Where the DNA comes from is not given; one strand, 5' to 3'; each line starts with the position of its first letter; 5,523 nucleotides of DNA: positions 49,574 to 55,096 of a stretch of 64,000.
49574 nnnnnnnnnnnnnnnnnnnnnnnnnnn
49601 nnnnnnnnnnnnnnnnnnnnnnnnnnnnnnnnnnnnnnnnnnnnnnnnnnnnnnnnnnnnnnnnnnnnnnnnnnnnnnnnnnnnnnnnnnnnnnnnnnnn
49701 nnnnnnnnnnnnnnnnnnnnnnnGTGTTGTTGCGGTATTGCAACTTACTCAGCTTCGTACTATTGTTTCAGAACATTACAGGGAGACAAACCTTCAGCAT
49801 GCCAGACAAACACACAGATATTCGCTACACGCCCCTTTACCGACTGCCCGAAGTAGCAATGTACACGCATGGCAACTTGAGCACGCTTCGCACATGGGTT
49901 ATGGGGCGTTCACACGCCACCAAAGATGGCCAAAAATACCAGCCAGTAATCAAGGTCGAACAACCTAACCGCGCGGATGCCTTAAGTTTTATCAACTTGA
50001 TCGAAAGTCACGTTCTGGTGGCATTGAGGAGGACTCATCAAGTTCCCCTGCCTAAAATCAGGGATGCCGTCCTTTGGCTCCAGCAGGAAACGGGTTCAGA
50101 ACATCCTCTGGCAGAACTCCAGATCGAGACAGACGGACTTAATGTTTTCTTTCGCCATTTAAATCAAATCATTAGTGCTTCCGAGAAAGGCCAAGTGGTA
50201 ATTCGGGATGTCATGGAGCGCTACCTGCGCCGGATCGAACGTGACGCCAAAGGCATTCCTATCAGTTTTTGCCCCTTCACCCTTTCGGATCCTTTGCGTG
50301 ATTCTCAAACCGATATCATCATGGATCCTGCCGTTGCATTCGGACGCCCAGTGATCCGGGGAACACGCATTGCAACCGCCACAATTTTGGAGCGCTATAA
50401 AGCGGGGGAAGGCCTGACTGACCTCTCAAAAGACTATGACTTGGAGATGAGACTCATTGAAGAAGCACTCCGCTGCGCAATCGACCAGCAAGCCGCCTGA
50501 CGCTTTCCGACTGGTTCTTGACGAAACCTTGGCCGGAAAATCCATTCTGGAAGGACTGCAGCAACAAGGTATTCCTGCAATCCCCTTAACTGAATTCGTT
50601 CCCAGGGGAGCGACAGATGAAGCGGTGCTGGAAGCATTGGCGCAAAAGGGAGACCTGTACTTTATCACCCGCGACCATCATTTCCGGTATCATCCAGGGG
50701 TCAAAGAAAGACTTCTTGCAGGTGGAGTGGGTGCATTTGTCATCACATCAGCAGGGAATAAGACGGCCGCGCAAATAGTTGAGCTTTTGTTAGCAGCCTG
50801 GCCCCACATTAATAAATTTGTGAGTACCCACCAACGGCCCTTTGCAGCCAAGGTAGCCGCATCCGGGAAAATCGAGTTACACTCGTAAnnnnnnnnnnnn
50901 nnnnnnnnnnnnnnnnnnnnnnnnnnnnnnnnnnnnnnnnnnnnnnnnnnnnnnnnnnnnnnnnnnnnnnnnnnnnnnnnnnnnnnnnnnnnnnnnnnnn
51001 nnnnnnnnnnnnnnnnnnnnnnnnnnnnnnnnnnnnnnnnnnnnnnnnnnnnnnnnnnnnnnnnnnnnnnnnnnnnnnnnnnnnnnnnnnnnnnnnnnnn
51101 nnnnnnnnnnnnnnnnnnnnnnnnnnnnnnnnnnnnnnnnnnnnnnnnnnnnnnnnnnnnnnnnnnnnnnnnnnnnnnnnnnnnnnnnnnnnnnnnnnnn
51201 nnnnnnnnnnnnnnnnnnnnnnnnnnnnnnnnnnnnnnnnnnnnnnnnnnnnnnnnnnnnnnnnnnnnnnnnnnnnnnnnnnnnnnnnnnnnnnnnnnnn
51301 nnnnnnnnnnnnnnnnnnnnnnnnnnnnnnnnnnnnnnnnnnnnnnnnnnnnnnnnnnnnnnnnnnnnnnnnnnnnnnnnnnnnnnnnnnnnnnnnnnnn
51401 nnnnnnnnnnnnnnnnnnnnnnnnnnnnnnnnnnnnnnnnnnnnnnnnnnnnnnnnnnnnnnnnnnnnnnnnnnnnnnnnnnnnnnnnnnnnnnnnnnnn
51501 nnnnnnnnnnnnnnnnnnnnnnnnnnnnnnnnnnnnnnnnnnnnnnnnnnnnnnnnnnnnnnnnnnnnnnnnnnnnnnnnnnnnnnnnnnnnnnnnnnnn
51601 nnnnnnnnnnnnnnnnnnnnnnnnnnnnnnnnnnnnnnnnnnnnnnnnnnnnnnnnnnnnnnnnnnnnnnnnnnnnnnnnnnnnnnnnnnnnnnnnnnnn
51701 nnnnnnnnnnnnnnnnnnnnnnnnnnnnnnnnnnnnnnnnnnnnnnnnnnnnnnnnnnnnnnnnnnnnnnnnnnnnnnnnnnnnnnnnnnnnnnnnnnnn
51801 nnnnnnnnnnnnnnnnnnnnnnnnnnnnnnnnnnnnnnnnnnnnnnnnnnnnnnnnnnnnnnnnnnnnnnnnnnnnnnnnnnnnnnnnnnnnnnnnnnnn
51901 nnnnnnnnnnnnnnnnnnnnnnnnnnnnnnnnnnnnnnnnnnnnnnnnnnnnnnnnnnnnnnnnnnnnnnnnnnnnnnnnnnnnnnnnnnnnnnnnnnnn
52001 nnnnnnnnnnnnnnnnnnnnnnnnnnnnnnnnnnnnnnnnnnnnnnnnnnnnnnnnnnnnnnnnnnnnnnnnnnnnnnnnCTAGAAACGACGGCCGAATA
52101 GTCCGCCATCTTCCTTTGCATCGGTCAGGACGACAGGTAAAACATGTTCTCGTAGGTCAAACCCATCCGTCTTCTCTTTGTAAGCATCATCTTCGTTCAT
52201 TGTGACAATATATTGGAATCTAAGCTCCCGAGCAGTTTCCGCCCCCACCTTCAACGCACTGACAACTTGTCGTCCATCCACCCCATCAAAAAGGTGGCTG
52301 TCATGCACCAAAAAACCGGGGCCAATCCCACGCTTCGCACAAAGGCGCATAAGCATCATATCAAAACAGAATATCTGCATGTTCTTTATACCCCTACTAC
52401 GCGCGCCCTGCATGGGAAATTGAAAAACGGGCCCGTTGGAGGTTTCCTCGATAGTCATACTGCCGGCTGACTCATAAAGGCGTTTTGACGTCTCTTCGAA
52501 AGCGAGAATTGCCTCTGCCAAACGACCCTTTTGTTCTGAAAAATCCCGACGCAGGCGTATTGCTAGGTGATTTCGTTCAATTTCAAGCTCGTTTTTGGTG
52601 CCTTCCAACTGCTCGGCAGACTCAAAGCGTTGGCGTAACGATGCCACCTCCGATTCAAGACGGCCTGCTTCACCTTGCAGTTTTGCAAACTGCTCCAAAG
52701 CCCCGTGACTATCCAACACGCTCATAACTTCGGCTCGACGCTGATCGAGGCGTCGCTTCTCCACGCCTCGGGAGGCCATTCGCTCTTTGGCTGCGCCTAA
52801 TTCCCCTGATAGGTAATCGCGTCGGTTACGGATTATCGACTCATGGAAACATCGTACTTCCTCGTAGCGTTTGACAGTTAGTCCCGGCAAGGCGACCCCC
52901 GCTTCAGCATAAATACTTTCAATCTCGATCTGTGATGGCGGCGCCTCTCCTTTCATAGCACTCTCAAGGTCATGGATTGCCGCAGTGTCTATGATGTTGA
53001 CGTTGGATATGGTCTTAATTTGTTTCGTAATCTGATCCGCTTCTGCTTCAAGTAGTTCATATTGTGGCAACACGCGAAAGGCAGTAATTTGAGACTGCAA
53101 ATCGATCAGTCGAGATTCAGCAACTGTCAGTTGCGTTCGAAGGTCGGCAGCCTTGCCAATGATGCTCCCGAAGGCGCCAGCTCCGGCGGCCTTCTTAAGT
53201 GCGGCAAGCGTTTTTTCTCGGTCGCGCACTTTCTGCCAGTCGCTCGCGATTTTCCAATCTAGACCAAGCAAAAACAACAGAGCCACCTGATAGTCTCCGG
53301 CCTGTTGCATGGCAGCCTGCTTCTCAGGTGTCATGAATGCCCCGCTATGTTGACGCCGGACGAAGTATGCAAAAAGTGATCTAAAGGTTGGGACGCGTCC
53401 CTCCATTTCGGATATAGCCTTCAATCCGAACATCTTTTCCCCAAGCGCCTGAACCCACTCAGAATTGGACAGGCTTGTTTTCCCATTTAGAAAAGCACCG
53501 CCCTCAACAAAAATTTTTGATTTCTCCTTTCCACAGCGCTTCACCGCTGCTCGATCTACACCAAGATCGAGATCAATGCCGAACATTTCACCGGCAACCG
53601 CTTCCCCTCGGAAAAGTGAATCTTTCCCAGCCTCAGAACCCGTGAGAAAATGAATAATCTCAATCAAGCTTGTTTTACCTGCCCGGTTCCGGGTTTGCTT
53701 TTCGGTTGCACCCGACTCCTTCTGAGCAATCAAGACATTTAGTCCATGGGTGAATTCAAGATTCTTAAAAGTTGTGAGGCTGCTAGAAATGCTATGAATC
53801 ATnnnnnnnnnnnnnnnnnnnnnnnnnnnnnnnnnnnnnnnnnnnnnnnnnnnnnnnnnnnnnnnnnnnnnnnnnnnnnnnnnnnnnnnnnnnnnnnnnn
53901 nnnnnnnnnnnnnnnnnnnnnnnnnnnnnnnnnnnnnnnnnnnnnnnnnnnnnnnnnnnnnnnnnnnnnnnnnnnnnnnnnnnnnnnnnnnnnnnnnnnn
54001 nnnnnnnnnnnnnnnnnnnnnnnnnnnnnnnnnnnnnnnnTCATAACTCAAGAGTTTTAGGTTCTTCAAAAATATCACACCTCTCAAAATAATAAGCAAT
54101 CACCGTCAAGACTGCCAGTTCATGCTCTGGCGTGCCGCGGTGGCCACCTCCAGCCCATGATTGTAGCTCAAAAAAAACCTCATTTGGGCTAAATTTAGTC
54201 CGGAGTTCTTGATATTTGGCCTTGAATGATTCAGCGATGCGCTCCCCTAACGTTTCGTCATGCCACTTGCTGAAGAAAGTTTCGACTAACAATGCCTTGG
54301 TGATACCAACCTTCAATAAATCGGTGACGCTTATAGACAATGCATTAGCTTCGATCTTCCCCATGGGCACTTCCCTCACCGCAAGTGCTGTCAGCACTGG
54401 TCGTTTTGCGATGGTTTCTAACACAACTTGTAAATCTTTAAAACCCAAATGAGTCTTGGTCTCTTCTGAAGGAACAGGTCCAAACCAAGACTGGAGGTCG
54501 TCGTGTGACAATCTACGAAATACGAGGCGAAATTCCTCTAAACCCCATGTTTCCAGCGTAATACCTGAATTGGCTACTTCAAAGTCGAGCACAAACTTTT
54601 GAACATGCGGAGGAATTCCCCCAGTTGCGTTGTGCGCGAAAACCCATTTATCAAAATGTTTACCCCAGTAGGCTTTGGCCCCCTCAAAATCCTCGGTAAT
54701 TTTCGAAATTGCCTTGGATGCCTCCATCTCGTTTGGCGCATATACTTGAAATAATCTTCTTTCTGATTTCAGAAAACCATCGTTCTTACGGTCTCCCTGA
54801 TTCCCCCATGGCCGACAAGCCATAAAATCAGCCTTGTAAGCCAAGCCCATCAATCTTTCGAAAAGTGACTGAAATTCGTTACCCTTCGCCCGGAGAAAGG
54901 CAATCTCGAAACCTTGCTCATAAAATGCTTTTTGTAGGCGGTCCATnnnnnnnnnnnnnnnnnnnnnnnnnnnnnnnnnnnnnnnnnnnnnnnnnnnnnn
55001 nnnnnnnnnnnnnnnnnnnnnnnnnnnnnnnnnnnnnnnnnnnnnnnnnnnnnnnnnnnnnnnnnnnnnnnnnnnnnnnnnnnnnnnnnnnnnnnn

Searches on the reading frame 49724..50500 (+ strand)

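Call 6: search_protein_families(library=pfam, proteins=[window:49724-50500:+], max_evalue=0.01)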
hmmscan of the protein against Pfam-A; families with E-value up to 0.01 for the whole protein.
window:49724-50500:+ (258 aa): 2 families
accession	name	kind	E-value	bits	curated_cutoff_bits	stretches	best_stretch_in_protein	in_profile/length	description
PF04255.20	DUF433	-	2.3e-13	50.2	23.6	1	198-250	1-54/56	Protein of unknown function (DUF433)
PF21321.3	HTH_66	-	1.2e-07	32.5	24.3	1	37-116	1-83/83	Putative DNA-binding HTH domain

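Call 7: search_protein_families(library=ncbifam, proteins=[window:49724-50500:+], max_evalue=0.01)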
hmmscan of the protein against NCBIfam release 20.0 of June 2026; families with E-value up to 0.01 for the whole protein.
window:49724-50500:+ (258 aa): 0 families

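Call 56: search_protein_families(library=padloc, proteins=[window:49724-50500:+], max_evalue=0.001)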
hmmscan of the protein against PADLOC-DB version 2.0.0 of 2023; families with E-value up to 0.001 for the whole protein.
window:49724-50500:+ (258 aa): 0 families

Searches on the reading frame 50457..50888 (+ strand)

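Call 6: search_protein_families(library=pfam, proteins=[window:50457-50888:+], max_evalue=0.01)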
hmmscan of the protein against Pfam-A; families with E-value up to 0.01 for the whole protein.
window:50457-50888:+ (143 aa): 2 families
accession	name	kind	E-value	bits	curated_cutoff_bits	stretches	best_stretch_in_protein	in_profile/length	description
PF18478.7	PIN_10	-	3.3e-08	33.9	26.2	1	19-98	3-84/84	PIN like domain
PF18480.7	DUF5615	-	7.5e-06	26.2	23.8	1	18-122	2-99/110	Domain of unknown function (DUF5615)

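Call 7: search_protein_families(library=ncbifam, proteins=[window:50457-50888:+], max_evalue=0.01)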
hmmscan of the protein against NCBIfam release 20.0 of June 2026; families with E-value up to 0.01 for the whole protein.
window:50457-50888:+ (143 aa): 0 families

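Call 56: search_protein_families(library=padloc, proteins=[window:50457-50888:+], max_evalue=0.001)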
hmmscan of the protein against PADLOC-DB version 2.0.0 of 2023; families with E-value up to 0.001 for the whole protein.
window:50457-50888:+ (143 aa): 0 families

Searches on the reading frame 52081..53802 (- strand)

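Call 32: search_protein_families(library=pfam, proteins=[window:52081-53802:-], max_evalue=0.001)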
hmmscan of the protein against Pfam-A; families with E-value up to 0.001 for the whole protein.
window:52081-53802:- (573 aa): 2 families
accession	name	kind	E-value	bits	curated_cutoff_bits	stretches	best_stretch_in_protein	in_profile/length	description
PF10088.15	DUF2326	-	4.2e-41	140.4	28.7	1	439-573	2-141/141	Uncharacterised protein conserved in bacteria (DUF2326)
PF20275.3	CTD10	-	2.8e-19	70.4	28.1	1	275-400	2-134/134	C-terminal domain 10 of the ABC-three component (ABC-3C) systems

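Call 56: search_protein_families(library=padloc, proteins=[window:52081-53802:-], max_evalue=0.001)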
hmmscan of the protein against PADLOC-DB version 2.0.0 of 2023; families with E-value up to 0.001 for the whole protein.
window:52081-53802:- (573 aa): 3 families
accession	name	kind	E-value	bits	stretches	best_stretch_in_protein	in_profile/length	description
PDLC04774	PDC-M68B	-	1.3e-147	490.9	1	1-573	1-581/581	-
PDLC03859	LmuB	-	4.5e-09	34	1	15-414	19-317/611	-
PDLC03863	LmuB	-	0.00018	18.3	1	324-502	353-539/610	-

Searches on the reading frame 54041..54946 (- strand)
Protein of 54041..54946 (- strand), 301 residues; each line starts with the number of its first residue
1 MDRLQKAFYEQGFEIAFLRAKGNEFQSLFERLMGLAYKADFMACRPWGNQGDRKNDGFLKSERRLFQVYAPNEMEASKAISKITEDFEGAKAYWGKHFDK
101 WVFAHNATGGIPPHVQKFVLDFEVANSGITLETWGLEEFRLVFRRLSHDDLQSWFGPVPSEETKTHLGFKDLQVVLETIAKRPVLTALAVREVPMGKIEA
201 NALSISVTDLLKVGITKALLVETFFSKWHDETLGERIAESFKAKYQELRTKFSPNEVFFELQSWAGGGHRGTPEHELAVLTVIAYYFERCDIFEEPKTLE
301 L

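Call 32: search_protein_families(library=pfam, proteins=[window:54041-54946:-], max_evalue=0.001)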
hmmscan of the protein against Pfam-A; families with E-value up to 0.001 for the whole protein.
window:54041-54946:- (301 aa): 1 family
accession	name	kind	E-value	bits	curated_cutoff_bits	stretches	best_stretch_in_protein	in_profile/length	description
PF20275.3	CTD10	-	1e-18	68.6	28.1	1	171-294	2-134/134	C-terminal domain 10 of the ABC-three component (ABC-3C) systems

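Call 56: search_protein_families(library=padloc, proteins=[window:54041-54946:-], max_evalue=0.001)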
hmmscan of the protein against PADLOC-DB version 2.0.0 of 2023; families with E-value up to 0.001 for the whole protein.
window:54041-54946:- (301 aa): 2 families
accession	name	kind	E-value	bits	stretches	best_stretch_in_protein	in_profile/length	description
PDLC04772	PDC-M68A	-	1.3e-21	75.7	1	165-295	117-252/253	-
PDLC04773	PDC-M68A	-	4.9e-17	60.7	1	165-297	55-197/200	-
